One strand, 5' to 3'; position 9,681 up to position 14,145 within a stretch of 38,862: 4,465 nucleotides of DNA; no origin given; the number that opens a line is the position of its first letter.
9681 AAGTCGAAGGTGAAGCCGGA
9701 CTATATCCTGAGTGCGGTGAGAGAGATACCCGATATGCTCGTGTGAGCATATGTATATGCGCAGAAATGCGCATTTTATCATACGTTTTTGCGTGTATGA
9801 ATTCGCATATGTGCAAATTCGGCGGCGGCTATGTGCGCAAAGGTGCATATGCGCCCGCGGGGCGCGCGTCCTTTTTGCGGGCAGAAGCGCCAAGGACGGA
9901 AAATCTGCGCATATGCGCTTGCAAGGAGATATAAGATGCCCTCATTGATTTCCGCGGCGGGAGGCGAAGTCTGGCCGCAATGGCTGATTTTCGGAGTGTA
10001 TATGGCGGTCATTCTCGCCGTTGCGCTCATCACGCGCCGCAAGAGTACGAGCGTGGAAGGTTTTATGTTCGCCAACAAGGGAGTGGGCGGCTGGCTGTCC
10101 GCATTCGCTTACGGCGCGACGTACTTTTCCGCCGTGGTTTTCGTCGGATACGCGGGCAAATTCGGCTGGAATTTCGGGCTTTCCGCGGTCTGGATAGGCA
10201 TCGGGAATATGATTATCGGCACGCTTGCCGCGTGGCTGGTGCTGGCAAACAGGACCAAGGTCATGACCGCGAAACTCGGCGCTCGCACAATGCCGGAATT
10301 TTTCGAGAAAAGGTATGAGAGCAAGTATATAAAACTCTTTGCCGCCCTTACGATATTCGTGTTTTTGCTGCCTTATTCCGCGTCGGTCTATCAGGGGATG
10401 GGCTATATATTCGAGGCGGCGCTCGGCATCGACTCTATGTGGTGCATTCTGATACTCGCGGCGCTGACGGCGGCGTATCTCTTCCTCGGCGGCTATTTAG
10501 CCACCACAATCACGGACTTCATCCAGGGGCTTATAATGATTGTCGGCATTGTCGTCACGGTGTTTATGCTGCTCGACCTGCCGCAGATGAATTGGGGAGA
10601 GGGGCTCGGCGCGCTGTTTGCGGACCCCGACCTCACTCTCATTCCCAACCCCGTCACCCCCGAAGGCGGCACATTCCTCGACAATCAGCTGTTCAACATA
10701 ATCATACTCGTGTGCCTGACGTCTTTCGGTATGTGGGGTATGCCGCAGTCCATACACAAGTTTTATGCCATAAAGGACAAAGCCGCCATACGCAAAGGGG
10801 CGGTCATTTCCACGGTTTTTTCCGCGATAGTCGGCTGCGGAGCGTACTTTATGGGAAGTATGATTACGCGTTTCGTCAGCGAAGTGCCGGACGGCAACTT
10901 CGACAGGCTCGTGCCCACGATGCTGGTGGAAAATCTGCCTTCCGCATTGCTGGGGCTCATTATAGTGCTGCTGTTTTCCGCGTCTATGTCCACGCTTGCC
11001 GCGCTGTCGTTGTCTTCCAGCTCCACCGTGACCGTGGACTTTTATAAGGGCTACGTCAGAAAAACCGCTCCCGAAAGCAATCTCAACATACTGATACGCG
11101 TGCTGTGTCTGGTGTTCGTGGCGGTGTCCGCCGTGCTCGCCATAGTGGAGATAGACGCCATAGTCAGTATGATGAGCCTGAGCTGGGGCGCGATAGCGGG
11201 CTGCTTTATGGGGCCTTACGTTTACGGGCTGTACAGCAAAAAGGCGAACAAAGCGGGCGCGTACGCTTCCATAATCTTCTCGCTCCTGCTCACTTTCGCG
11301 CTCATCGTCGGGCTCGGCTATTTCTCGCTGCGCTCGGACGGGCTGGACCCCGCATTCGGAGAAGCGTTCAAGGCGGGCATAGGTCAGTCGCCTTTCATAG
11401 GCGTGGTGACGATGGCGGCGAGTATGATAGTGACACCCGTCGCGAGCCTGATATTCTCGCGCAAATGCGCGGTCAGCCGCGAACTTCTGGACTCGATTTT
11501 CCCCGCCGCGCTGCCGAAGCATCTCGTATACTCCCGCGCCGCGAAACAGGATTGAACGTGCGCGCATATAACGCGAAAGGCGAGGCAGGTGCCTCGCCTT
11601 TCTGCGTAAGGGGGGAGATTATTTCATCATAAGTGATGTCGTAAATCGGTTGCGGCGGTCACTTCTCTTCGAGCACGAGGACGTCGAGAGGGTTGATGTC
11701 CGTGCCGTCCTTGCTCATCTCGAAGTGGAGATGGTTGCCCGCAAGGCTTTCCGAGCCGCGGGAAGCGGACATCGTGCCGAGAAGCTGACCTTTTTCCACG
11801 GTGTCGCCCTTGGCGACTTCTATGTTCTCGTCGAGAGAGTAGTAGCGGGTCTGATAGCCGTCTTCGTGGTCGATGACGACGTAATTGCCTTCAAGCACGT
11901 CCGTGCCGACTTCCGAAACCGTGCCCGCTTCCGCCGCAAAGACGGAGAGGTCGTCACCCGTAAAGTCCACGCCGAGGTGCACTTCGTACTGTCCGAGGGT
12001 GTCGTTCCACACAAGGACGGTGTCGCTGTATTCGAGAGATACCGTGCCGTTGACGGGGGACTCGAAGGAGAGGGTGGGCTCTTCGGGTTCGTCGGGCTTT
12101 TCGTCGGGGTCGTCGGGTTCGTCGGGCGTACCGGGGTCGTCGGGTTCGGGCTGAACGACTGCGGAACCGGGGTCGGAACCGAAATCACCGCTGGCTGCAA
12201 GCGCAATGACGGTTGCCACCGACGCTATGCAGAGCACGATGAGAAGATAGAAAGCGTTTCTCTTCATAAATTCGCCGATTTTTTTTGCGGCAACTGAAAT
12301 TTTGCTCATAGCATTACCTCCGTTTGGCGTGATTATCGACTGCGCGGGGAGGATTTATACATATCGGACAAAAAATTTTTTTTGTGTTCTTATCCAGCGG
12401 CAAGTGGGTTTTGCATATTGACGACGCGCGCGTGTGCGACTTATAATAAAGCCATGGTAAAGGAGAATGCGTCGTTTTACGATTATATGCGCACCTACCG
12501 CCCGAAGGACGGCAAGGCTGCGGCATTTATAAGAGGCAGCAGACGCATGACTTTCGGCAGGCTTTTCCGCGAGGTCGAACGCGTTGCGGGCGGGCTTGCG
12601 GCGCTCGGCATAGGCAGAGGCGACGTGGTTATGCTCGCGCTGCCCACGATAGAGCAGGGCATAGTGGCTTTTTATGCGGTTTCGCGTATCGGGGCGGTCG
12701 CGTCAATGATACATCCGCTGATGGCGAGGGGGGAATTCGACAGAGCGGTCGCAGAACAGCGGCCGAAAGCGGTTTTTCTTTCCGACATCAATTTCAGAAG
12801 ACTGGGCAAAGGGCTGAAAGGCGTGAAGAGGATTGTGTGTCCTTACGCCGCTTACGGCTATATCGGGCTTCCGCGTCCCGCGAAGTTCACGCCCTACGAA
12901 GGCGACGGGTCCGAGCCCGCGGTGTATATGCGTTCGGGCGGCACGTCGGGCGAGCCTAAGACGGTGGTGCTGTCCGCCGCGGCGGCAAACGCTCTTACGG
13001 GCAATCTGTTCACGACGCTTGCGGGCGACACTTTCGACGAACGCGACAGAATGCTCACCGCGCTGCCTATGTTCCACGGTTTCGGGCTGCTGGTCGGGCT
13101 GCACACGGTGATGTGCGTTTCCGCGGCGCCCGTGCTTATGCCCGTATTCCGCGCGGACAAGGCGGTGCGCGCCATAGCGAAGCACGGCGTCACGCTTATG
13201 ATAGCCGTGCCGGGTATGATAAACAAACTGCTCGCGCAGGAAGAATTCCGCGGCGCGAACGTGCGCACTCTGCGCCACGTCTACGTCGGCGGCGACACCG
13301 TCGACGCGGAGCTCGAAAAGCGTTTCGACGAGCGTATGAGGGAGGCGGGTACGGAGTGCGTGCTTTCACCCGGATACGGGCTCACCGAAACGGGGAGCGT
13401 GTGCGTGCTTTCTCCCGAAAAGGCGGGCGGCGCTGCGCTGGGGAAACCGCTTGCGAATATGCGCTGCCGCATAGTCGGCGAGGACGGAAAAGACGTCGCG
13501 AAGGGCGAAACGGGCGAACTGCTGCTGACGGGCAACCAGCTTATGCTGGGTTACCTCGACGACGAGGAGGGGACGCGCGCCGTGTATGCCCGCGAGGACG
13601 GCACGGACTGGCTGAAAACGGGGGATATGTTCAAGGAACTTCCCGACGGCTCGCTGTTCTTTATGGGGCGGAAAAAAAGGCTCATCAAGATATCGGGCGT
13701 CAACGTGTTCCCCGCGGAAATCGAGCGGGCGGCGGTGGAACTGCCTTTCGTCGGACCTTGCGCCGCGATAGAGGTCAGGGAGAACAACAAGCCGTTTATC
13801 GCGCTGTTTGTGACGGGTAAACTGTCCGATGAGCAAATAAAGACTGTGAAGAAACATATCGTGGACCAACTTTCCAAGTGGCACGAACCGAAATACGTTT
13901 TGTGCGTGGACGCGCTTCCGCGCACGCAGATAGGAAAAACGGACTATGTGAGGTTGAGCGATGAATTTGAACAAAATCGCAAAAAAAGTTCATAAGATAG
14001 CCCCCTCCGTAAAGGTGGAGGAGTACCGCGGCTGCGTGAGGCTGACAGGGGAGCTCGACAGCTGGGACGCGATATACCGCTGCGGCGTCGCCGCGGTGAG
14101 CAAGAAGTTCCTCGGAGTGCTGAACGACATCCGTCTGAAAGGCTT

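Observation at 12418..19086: Translationally coupled operon linking fatty-acid activation, a G3P-dehydrogenase-like complex and an AGPS-like flavoenzyme: a candidate ether-lipid module in an anaerobic Firmicute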

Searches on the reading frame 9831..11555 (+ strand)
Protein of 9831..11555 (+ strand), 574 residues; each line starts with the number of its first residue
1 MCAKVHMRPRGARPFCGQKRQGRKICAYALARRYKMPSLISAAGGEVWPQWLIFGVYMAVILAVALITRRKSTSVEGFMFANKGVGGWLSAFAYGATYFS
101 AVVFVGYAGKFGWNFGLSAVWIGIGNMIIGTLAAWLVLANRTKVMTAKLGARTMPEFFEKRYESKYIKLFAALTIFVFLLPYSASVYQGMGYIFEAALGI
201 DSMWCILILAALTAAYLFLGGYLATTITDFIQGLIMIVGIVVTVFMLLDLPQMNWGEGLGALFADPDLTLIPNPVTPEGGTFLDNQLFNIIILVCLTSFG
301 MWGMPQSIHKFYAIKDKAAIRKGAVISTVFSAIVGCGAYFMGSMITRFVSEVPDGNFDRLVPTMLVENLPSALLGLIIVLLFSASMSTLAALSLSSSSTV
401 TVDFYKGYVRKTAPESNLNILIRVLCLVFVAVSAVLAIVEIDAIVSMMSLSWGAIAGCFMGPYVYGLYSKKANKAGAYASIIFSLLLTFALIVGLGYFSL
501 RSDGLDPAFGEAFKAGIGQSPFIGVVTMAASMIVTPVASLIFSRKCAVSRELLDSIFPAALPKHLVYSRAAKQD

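Call 11: search_protein_families(library=pfam, proteins=[window:9831-11555:+], max_evalue=0.001)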
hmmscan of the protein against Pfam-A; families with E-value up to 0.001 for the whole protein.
window:9831-11555:+ (574 aa): 1 family
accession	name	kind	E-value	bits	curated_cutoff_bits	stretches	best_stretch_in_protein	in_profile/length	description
PF00474.23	SSF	-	3.1e-57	194.7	22.8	1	78-482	1-404/406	Sodium:solute symporter family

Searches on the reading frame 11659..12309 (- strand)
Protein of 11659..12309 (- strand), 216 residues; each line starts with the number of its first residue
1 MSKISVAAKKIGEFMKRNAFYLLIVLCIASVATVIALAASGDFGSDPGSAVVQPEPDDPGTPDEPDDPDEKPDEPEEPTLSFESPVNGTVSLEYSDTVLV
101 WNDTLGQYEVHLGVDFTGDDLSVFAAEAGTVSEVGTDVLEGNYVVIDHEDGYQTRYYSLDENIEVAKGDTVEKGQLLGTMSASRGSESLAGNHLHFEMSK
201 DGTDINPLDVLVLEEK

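Call 11: search_protein_families(library=pfam, proteins=[window:11659-12309:-], max_evalue=0.001)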
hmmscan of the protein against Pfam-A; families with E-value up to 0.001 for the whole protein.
window:11659-12309:- (216 aa): 1 family
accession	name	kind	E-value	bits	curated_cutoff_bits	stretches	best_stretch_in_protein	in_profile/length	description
PF01551.29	Peptidase_M23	-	1.1e-23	83.7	28.7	1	110-207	2-96/96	Peptidase family M23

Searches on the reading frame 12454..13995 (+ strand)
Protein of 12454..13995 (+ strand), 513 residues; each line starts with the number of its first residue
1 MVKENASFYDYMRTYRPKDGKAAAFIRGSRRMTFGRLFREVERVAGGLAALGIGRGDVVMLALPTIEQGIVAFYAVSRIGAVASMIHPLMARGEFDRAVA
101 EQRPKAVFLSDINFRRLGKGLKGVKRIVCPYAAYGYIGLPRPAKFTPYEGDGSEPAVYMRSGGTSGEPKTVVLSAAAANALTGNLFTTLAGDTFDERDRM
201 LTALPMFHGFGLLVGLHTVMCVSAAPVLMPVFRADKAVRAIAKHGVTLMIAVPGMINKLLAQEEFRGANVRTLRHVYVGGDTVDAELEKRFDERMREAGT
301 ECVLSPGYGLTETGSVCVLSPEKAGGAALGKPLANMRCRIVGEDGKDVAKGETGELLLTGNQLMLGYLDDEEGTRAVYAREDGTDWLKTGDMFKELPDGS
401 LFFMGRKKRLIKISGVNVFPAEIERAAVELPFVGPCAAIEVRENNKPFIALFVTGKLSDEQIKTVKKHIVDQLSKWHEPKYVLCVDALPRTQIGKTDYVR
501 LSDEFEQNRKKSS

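Call 7: search_protein_families(library=pfam, proteins=[window:12454-13995:+], max_evalue=0.01)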
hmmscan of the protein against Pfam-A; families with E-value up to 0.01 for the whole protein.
window:12454-13995:+ (513 aa): 2 families
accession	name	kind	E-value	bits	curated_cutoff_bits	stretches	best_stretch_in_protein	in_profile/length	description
PF00501.34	AMP-binding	-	3.8e-66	223.9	29.9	1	20-368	9-384/384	AMP-binding enzyme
PF13193.12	AMP-binding_C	-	1.9e-08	35.6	24.5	1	422-495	1-76/76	AMP-binding enzyme C-terminal domain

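Call 8: search_protein_families(library=ncbifam, proteins=[window:12454-13995:+], max_evalue=0.001)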
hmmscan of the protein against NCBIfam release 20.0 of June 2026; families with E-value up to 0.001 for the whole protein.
window:12454-13995:+ (513 aa): 108 families (the best 25 are shown)
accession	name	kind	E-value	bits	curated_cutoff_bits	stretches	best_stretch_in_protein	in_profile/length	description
NF004837.0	PRK06187.1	subfamily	1.3e-69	234.9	476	1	4-510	6-527/531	long-chain-fatty-acid--CoA ligase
NF004114.0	PRK05605.1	equivalog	1.1e-66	225.3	766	2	153-507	221-571/575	long-chain-fatty-acid--CoA ligase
NF006181.0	PRK08314.1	subfamily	4.8e-60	203.4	705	2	156-510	207-559/563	long-chain-fatty-acid--CoA ligase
NF052269.1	Staph_lig_FadD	equivalog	1.1e-55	189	650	1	9-508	3-496/499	long-chain-fatty-acid--CoA ligase FadD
NF006572.0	PRK09088.1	equivalog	5.7e-52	177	696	1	20-504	17-486/491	acyl-CoA synthetase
NF005463.0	PRK07059.1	subfamily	2.4e-51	174.8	869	2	144-497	195-548/557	long-chain-fatty-acid--CoA ligase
NF006182.0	PRK08316.1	subfamily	3.9e-51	174.1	663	2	159-507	177-519/523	fatty acyl-CoA synthetase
NF005714.0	PRK07529.1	subfamily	5.6e-51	173.6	632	2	151-501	216-572/640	acyl-CoA synthetase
TIGR03098.1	ligase_PEP_1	hypoth_equivalog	6.5e-51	173.4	592.35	2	153-501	163-514/517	acyl-CoA ligase (AMP-forming), exosortase A system-associated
NF005702.0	PRK07514.1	subfamily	6.1e-50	170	558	1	6-507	3-502/506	malonyl-CoA synthase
NF004229.0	PRK05677.1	subfamily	1.6e-49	168.9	879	1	147-509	201-559/563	long-chain-fatty-acid--CoA ligase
NF052580.1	Str24CoAsynCasG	equivalog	4.4e-49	167.2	750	1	25-496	59-541/548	steroid-24-oyl-CoA synthetase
TIGR01733.1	AA-adenyl-dom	subfamily_domain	8.1e-49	166.5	317.4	1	33-436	1-407/409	amino acid adenylation domain-containing protein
NF005801.1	PRK07656.1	equivalog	1.1e-48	166.1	657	1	20-495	15-493/500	FadD3 family acyl-CoA ligase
NF006523.0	PRK08974.1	equivalog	1.5e-47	162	884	1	159-510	212-558/561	long-chain-fatty-acid--CoA ligase FadD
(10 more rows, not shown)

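Call 44: search_solved_structures(query=window:12454-13995:+, max_evalue=1e-30)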
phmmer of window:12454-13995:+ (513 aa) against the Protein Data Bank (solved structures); distinct sequences matched with E-value up to 1e-30: 17.
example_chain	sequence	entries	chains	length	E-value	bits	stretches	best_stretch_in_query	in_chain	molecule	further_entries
3a9u_A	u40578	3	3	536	1.7e-40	142.5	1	33-496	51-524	4-coumarate--CoA ligase | 4-coumarate:CoA ligase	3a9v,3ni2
5wm2_A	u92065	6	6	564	1.3e-37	133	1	28-501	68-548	Salicylate-AMP ligase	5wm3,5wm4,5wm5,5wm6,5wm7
5bsw_A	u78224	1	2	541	5.2e-35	124.4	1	33-495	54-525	4-coumarate--CoA ligase 2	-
5bsm_A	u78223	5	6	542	6.9e-35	124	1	33-495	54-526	4-coumarate--CoA ligase 2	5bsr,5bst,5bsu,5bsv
5u95_A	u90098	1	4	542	1.3e-34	123.1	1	33-495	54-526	4-coumarate--CoA ligase 2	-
6mfy_A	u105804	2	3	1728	3.1e-34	121.9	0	24-501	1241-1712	Linear gramicidin synthase subunit A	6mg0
9be3_A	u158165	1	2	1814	3.4e-34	121.7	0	24-501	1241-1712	Linear gramicidin synthase subunit A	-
9be4_A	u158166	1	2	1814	3.4e-34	121.7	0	24-501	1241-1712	Linear gramicidin synthase subunit A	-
6mfz_A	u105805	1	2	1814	3.4e-34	121.7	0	24-501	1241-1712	Linear gramicidin synthase subunit A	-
9meh_A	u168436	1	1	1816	3.4e-34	121.7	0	24-501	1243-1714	Linear gramicidin synthase subunit A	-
3r44_A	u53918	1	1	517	1.2e-33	119.9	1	30-502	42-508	fatty acyl CoA synthetase FADD13 (FATTY-ACYL-CoA SYNTHETASE)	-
8xjz_C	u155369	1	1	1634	1.9e-32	116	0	28-446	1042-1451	Peptide synthetase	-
3tsy_A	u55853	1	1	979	4.2e-32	114.8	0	160-495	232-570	Fusion Protein 4-coumarate--CoA ligase 1, Resveratrol synthase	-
8wev_A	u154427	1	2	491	8.7e-32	113.8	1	22-495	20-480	Feruloyl-CoA Synthetase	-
8weu_A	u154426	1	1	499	9.4e-32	113.7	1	22-495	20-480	Fatty-acyl-CoA synthase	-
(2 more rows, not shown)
